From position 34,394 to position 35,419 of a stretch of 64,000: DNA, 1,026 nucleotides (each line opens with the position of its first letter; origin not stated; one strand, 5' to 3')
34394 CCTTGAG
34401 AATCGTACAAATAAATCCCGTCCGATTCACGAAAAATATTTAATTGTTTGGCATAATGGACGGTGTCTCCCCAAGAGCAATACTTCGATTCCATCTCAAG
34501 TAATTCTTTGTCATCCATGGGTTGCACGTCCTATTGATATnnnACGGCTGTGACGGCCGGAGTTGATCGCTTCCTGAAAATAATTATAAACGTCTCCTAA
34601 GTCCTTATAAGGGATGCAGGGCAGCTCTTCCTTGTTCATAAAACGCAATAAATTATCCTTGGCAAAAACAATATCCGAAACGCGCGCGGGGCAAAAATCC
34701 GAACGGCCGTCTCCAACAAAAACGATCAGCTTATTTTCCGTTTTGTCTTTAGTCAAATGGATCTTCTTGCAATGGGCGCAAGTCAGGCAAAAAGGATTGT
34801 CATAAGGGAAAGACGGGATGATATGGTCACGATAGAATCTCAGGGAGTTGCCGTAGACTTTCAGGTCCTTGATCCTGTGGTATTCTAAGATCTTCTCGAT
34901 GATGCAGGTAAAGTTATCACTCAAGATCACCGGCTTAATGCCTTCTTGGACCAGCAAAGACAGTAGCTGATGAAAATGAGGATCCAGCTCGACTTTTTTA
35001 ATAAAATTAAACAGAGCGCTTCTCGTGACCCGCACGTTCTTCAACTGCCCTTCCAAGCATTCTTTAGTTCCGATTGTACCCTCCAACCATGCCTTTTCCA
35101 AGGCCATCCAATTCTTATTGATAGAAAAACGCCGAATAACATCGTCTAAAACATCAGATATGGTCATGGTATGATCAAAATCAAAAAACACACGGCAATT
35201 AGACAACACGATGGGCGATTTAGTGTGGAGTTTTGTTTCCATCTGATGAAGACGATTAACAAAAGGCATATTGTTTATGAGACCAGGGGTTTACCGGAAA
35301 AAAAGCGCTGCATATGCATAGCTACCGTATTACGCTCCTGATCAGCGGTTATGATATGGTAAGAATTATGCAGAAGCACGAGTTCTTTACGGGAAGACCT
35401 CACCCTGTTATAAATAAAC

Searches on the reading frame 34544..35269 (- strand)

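Call 14: search_protein_families(library=pfam, proteins=[window:34544-35269:-], max_evalue=0.001)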
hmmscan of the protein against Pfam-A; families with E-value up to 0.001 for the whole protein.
window:34544-35269:- (242 aa): 2 families
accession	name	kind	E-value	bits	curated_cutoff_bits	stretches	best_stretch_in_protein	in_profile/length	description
PF06888.18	Put_Phosphatase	-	1.1e-12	48.3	27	1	27-196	3-186/234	Putative Phosphatase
PF12710.13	HAD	-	1.2e-09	39.3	27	1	27-193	1-186/189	haloacid dehalogenase-like hydrolase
